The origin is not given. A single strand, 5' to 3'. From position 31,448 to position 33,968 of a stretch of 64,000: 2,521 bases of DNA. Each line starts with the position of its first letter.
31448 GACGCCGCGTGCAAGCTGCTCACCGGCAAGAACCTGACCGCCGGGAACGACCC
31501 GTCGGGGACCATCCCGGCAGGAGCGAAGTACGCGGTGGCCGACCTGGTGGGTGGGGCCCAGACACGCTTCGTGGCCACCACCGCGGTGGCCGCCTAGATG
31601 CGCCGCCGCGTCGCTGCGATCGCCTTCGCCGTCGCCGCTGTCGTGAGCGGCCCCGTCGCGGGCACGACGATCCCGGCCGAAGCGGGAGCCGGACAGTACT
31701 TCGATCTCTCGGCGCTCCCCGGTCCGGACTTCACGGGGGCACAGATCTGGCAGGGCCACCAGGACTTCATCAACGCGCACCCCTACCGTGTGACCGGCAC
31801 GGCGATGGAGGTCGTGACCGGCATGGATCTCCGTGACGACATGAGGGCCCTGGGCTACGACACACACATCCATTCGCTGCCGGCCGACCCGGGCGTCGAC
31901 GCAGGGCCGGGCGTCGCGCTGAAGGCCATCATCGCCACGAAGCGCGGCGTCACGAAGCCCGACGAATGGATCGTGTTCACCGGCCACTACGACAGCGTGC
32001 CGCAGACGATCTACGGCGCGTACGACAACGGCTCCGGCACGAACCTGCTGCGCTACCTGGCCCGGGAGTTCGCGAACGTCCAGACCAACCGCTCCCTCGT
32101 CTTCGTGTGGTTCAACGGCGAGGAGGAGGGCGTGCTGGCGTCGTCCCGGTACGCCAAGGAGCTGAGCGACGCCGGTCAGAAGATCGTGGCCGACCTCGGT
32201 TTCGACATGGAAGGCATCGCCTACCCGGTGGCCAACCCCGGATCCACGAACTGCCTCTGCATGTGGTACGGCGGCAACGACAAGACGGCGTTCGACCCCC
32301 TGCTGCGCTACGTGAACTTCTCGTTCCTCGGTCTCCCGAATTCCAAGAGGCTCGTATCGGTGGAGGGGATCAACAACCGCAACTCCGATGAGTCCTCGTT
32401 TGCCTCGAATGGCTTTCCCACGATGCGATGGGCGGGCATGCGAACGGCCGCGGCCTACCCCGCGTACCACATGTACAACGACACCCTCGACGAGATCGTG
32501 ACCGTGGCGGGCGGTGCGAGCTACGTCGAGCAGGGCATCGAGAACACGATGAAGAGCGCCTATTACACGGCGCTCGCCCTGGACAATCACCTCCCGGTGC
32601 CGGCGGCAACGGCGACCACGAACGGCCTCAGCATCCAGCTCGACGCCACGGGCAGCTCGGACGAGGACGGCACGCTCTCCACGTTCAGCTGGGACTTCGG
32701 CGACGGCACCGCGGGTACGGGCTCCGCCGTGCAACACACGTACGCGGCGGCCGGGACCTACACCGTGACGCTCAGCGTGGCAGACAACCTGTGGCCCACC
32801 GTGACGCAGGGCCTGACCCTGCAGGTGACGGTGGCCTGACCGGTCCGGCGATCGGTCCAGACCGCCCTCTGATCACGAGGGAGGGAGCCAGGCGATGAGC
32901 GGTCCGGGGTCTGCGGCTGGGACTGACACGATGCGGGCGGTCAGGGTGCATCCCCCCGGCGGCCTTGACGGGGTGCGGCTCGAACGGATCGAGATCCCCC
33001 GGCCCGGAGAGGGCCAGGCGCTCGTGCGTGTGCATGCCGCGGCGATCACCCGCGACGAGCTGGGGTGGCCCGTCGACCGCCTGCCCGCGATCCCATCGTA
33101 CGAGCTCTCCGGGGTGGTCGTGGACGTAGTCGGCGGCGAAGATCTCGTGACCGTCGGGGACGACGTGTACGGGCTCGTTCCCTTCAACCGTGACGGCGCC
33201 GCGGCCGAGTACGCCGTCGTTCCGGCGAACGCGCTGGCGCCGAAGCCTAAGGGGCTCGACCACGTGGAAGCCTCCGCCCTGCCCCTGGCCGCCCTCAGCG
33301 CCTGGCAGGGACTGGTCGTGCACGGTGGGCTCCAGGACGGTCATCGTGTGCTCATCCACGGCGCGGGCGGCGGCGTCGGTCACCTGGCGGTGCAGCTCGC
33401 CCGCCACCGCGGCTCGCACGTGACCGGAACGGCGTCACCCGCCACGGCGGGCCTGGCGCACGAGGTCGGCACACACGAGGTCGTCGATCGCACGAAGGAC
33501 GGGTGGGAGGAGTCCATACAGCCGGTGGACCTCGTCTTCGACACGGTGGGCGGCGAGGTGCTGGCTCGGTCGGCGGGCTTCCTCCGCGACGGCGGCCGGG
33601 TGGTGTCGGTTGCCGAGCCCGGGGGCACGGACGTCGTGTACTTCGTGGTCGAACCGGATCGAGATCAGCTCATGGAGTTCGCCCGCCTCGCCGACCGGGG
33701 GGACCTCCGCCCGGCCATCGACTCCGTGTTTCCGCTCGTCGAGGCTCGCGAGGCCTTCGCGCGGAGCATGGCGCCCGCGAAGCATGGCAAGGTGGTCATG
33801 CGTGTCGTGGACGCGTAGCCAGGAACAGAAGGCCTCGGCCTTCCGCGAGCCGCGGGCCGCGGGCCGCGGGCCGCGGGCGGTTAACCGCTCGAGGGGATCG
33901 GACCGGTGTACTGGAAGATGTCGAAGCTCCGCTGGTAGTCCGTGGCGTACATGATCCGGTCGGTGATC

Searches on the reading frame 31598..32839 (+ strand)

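Call 60: search_protein_families(library=pfam, proteins=[window:31598-32839:+], max_evalue=0.00001)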
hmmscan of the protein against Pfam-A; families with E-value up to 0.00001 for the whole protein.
window:31598-32839:+ (413 aa): 3 families
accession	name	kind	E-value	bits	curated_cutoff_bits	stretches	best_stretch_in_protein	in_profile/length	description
PF04389.22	Peptidase_M28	-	2.3e-25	89.9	21.3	1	111-300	2-177/193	Peptidase family M28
PF18911.6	PKD_4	-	4.1e-20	72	27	1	331-397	2-71/85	PKD domain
PF00801.26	PKD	-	2e-14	53.8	23.5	1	338-398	9-69/80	PKD domain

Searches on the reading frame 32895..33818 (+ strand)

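Call 60: search_protein_families(library=pfam, proteins=[window:32895-33818:+], max_evalue=0.00001)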
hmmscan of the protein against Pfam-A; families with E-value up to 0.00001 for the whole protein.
window:32895-33818:+ (307 aa): 3 families
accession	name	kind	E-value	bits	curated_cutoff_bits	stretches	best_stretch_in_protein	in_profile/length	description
PF13602.12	ADH_zinc_N_2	-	1.4e-19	71.8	27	1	192-301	2-133/134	Zinc-binding dehydrogenase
PF00107.32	ADH_zinc_N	-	3.8e-14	53.2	31.8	1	160-247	1-96/129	Zinc-binding dehydrogenase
PF08240.17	ADH_N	-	1.9e-08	34.9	23.5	1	38-119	1-104/104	Alcohol dehydrogenase GroES-like domain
